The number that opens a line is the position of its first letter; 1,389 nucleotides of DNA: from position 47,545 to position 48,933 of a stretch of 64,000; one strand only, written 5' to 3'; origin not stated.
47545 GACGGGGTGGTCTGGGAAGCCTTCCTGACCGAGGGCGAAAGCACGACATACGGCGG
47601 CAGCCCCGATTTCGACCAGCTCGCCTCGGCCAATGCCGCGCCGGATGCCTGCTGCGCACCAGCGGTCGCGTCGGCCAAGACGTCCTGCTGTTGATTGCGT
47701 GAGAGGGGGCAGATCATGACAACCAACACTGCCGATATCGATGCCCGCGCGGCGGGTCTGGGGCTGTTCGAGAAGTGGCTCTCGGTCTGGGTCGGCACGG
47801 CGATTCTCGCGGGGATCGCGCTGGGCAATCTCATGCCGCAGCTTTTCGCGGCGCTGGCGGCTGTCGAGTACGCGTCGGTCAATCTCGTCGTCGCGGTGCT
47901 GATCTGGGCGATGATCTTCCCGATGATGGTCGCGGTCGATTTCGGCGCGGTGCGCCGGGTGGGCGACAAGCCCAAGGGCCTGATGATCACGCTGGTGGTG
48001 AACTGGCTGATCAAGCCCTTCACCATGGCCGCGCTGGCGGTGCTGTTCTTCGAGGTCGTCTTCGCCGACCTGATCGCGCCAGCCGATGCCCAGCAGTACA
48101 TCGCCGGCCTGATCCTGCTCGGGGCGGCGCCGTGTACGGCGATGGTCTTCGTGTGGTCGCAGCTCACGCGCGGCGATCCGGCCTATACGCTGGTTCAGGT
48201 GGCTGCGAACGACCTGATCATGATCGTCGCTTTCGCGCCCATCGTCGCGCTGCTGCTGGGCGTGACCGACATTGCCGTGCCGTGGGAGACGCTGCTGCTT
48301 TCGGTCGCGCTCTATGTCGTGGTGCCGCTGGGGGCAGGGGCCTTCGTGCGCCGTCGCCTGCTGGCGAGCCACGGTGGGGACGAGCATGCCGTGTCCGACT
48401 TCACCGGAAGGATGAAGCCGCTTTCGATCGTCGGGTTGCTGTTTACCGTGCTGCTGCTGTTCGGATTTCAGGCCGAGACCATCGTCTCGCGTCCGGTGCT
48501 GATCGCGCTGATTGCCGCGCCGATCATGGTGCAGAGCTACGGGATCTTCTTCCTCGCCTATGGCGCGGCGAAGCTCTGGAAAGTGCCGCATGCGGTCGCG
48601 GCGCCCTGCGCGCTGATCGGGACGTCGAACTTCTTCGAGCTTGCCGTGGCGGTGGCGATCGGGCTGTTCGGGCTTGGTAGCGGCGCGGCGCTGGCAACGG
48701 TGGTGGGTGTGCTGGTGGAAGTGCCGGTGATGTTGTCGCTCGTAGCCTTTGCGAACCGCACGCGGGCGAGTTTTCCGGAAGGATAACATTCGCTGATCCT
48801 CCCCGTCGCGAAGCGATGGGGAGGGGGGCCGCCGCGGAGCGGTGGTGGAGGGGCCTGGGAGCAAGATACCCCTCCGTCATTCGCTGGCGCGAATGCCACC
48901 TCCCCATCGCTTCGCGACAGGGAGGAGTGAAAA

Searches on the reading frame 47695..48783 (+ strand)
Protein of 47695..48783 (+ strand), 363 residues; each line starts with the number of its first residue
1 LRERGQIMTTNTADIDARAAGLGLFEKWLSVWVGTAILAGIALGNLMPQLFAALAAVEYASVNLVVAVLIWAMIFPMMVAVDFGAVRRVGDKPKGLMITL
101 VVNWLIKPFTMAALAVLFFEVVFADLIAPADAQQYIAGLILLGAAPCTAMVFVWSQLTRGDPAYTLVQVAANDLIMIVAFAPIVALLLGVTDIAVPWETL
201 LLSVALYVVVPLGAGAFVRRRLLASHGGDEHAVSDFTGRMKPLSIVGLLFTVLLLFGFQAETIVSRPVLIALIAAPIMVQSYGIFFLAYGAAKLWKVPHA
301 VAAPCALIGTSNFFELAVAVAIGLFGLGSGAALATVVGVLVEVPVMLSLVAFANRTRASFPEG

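Call 58: search_protein_families(library=pfam, proteins=[window:47695-48783:+], max_evalue=0.001)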
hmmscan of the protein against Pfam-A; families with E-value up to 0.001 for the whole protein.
window:47695-48783:+ (363 aa): 2 families
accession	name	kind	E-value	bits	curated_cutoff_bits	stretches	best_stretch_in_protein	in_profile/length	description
PF01758.21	SBF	-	3.2e-37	128.5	24.3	1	68-265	2-190/191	Sodium Bile acid symporter family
PF13593.11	SBF_like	-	1e-06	28.7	25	1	102-339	69-294/313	SBF-like CPA transporter family (DUF4137)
